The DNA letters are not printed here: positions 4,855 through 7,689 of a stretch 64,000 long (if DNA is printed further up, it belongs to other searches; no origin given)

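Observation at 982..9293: Translationally coupled HTH / Ser-Thr kinase / membrane GTPase / membrane-partner operon with no named-system match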

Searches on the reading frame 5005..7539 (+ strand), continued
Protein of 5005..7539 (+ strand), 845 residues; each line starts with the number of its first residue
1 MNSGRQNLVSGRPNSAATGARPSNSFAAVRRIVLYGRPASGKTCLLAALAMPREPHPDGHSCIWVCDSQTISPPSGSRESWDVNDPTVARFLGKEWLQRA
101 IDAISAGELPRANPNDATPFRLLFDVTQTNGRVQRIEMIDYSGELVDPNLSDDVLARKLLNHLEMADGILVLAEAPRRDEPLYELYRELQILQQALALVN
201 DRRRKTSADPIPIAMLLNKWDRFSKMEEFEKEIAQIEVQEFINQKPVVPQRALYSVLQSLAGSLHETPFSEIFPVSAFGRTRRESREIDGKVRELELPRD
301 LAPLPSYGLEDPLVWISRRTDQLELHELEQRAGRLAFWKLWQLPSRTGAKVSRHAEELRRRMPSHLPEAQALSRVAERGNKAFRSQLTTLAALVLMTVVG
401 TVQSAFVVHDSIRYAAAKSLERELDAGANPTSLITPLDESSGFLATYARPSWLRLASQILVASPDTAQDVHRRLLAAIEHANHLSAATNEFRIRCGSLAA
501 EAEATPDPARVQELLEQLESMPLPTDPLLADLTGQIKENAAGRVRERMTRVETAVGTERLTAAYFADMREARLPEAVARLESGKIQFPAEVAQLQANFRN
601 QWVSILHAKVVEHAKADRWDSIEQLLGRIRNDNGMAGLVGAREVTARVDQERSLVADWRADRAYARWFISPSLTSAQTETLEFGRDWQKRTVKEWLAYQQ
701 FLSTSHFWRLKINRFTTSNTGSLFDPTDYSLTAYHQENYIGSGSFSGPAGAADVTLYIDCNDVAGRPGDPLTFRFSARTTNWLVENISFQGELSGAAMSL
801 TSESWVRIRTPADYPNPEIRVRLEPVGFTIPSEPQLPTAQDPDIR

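Call 84: fold_search(model_id=the predicted structure, library=viral)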
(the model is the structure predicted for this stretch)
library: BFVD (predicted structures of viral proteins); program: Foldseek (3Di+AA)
matches with E <= 10: 883; with E <= 0.001: 6
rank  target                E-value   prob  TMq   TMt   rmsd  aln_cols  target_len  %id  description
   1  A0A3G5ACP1            4.0e-06  1.00  0.16  0.20  34.9       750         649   10  Dynamin N-terminal domain-containing protein [Satyrvirus sp.]
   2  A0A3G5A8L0            6.5e-06  1.00  0.24  0.29  17.0       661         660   12  Dynamin family GTPase [Hyperionvirus sp.]
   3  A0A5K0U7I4            4.3e-05  1.00  0.17  0.24  26.3       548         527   10  Atlastin-2-like [Yasminevirus sp. GU-2018]
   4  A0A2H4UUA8            6.4e-05  0.99  0.18  0.21  26.9       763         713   11  Dynamin-1-like protein [Bodo saltans virus]
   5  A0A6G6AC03            2.7e-04  1.00  0.18  0.24  30.7       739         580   10  Putative GTPase [Borely moumouvirus]
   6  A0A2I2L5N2            8.2e-04  1.00  0.15  0.31  14.8       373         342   12  Guanine nucleotide-binding protein alpha subunit [Orpheovirus IHUMI-LCC2]
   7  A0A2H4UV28            1.1e-03  1.00  0.16  0.47   8.5       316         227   12  Ras like GTPase [Bodo saltans virus]
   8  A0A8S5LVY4            5.4e-03  1.00  0.11  0.24  14.2       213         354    9  Uncharacterized protein [Myoviridae sp. ctplG2]
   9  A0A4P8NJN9            7.1e-03  0.60  0.09  0.14  47.3       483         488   10  (no name in the UniProt tables at hand)
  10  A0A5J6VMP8            9.7e-03  0.96  0.11  0.14  16.3       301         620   10  Elongation factor Tu GTP binding domain protein [Megaviridae environmental sample]
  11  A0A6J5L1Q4            1.8e-02  0.77  0.11  0.11  41.0       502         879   14  Uncharacterized protein [uncultured Caudovirales phage]
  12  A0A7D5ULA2            1.8e-02  0.20  0.06  0.10  43.2       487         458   11  Uncharacterized protein [Scale drop disease virus]
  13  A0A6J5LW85            2.5e-02  0.98  0.07  0.09  12.4       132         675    7  Uncharacterized protein [uncultured Caudovirales phage]
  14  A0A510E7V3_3          2.6e-02  0.12  0.07  0.06  49.9       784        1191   14  (no name in the UniProt tables at hand)
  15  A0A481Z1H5            2.7e-02  1.00  0.11  0.15   5.3       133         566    8  phosphoinositide phospholipase C [Pithovirus LCPAC001]
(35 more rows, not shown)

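Call 89: search_protein_families(library=pfam, proteins=[L021:13713-14258:+, L021:11966-12874:+, L045:6907-7953:+, L013:208-2523:-, L013:2519-5308:-, L058:308-2467:+, L074:3-1451:+, L005:14472-15584:+, L015:3219-3890:-], max_evalue=0.01)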
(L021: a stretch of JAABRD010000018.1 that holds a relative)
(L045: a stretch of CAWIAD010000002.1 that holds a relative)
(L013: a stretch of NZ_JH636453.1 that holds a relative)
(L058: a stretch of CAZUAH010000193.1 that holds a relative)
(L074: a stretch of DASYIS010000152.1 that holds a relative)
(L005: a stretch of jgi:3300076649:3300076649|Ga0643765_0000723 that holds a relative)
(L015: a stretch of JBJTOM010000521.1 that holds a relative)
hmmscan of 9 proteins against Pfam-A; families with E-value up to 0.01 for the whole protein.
L021:13713-14258:+ (182 aa): 0 families

L021:11966-12874:+ (303 aa): 0 families

L045:6907-7953:+ (349 aa): 0 families

L013:208-2523:- (772 aa): 0 families

L013:2519-5308:- (930 aa): 4 families
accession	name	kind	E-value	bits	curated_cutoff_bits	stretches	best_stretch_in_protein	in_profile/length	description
PF22590.2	Cas3-like_C_2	-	7.7e-23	81.2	27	1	320-437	2-104/106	CRISPR-associated nuclease/helicase Cas3, C-terminal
PF00270.35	DEAD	-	1.3e-17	64.5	26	1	86-245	18-160/167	DEAD/DEAH box helicase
PF18019.7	Cas3_HD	-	1.6e-06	28.8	23.1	1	674-819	12-132/207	Cas3, HD domain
PF00271.37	Helicase_C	-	0.00015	22.4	23.5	1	368-438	44-110/110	Helicase conserved C-terminal domain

L058:308-2467:+ (720 aa): 6 families
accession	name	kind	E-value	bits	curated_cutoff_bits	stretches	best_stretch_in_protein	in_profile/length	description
PF00069.31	Pkinase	-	1.1e-41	143.5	31.7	1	130-378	1-253/263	Protein kinase domain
PF07714.23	PK_Tyr_Ser-Thr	-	2.6e-30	106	23.1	1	133-377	4-249/258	Protein tyrosine and serine/threonine kinase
PF17667.7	Pkinase_fungal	-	0.00031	20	24.1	1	245-323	303-386/387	Fungal protein kinase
PF03109.22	ABC1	-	0.0006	19.5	22.9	1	201-280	141-218/244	ABC1 atypical kinase-like domain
PF13490.11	zf-HC2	-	0.001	19.5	22.2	1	29-57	7-35/35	Putative zinc-finger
PF19975.5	DO-GTPase1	-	0.0029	17.4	27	1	481-572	39-129/271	Double-GTPase 1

L074:3-1451:+ (483 aa): 7 families
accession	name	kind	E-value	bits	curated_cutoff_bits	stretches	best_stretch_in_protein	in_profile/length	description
PF00069.31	Pkinase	-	6.4e-23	81.9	31.7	1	5-187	73-250/263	Protein kinase domain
PF07714.23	PK_Tyr_Ser-Thr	-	7.1e-16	58.7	23.1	1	3-137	74-207/258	Protein tyrosine and serine/threonine kinase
PF03781.23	FGE-sulfatase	-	5.2e-14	53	23.3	1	263-412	39-194/255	Sulfatase-modifying factor enzyme 1-like domain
PF03109.22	ABC1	-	0.00024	20.8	22.9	1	2-85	140-222/244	ABC1 atypical kinase-like domain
PF06293.20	Kdo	-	0.00025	21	21.3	1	5-74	92-166/207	Lipopolysaccharide kinase (Kdo/WaaP) family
PF01636.29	APH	-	0.0046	17.2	23.2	0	19-78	142-198/239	Phosphotransferase enzyme family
PF17667.7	Pkinase_fungal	-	0.0052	16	24.1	1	41-91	298-352/387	Fungal protein kinase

L005:14472-15584:+ (371 aa): 0 families

L015:3219-3890:- (224 aa): 1 family
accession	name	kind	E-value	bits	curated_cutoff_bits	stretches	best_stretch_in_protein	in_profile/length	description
PF04542.20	Sigma70_r2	-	1.8e-08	34.5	24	1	52-117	2-68/71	Sigma-70 region 2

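Call 90: search_dna_similar(query=window:5005-7539:+, collection=plasmids, mode=protein, max_evalue=0.001, max_rows=10)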
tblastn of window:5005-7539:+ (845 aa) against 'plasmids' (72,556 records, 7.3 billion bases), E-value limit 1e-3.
Records with a match: 1; places in all: 1; records where one place covers at least 80% of the query: 0.
Best place of each record, by identity: <60% 1.
By first word of the organism name: Haliovirga 1.
By predicted mobility (MOB-suite, as given by PLSDB): non-mobilizable 1.
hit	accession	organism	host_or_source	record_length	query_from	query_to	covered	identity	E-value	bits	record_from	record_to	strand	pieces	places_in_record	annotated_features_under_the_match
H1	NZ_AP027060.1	Haliovirga abyssi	-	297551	32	322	34%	23.4%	8e-7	61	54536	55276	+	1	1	hypothetical protein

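Call 91: search_dna_similar(query=window:5005-7539:+, collection=phages, mode=protein, max_evalue=0.001, max_rows=10)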
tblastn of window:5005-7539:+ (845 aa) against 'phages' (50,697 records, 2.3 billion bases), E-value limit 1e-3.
No match.

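Call 92: get_annotated_region(hit=H1, flank=7000)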
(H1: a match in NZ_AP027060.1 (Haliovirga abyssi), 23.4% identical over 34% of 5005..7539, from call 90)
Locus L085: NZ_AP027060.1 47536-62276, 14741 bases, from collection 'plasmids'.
description: Haliovirga abyssi strain IC12 plasmid pHIC, complete sequence
organism: Haliovirga abyssi (NCBI taxid 2996794)
taxonomy: Bacteria; Fusobacteriota; Fusobacteriia; Fusobacteriales; Haliovirgaceae; Haliovirga; Haliovirga abyssi
host: -; source: -; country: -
typing (MOB-suite, as given by PLSDB): non-mobilizable
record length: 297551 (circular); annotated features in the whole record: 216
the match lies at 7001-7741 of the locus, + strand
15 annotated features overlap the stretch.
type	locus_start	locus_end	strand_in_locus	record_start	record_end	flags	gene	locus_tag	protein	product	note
CDS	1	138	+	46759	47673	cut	-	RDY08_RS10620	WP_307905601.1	DUF3834 domain-containing protein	-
CDS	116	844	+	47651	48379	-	-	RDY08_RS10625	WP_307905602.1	ABC transporter permease subunit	GO:0055085 - transmembrane transport [Evidence IEA]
CDS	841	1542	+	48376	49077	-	-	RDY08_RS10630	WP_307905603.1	ATP-binding cassette domain-containing protein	-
CDS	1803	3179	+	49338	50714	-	asnS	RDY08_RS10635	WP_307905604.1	asparagine--tRNA ligase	GO:0006421 - asparaginyl-tRNA aminoacylation [Evidence IEA]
CDS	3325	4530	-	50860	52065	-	-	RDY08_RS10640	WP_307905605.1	ammonium transporter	GO:0072488 - ammonium transmembrane transport [Evidence IEA]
CDS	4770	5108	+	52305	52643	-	-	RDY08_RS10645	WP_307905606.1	P-II family nitrogen regulator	-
CDS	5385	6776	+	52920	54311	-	gltA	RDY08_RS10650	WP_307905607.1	NADPH-dependent glutamate synthase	GO:0006537 - glutamate biosynthetic process [Evidence IEA]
CDS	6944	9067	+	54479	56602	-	-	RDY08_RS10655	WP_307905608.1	hypothetical protein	-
CDS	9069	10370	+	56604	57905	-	-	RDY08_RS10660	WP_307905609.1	hypothetical protein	-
CDS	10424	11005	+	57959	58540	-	gmhA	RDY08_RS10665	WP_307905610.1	D-sedoheptulose 7-phosphate isomerase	GO:0009244 - lipopolysaccharide core region biosynthetic process [Evidence IEA]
CDS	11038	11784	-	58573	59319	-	-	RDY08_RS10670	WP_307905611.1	uracil-DNA glycosylase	-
CDS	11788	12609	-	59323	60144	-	-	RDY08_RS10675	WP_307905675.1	metal ABC transporter permease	GO:0030001 - metal ion transport [Evidence IEA]; GO:0055085 - transmembrane transport [Evidence IEA]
CDS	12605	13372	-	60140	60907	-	-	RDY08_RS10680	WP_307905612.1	ATP-binding cassette domain-containing protein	-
CDS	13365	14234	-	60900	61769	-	-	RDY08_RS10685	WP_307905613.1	zinc ABC transporter substrate-binding protein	-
CDS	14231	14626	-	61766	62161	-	-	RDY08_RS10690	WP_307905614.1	Fur family transcriptional regulator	GO:0006355 - regulation of DNA-templated transcription [Evidence IEA]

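Call 98: find_related_loci(query=A1, collection=viral_contigs, flank=6000)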
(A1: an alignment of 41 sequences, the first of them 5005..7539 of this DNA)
Query A1 (845 aa) in viral_contigs; peptide patterns used: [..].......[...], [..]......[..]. (x = any residue, [..] = any of these).
50 stretches matched a pattern, but none encodes a relative of the query by tblastn (E <= 1e-3).

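Call 100: find_related_loci(query=A8, collection=metagenome_contigs, flank=6000)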
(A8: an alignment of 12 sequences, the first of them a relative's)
Query A8 (654 aa) in metagenome_contigs; peptide patterns used: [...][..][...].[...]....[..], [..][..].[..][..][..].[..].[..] (x = any residue, [..] = any of these).
403 stretches matched a pattern; 30 encode a relative of the query (tblastn E <= 1e-3); 30 distinct loci.
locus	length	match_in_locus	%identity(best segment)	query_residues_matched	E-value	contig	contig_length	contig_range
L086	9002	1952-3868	64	4-643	0e+0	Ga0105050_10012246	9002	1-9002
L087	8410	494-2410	64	4-643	0e+0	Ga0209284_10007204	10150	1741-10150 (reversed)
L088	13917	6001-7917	63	4-643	0e+0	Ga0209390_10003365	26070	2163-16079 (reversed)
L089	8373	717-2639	59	25-653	0e+0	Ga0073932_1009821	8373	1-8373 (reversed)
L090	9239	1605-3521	58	27-653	0e+0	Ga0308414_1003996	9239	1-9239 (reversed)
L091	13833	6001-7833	61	34-637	0e+0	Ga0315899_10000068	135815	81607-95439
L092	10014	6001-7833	61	34-637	0e+0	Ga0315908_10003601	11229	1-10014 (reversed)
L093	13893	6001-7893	52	10-637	0e+0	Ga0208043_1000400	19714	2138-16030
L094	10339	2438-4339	53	10-641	0e+0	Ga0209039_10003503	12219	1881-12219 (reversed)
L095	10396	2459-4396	51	6-641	0e+0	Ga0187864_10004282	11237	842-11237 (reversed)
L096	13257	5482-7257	53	41-637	0e+0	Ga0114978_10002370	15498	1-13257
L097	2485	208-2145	46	1-634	0e+0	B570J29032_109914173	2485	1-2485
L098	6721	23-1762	49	58-634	0e+0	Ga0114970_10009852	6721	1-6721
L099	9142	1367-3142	48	58-635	5e-175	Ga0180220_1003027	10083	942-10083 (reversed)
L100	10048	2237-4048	38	10-636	2e-120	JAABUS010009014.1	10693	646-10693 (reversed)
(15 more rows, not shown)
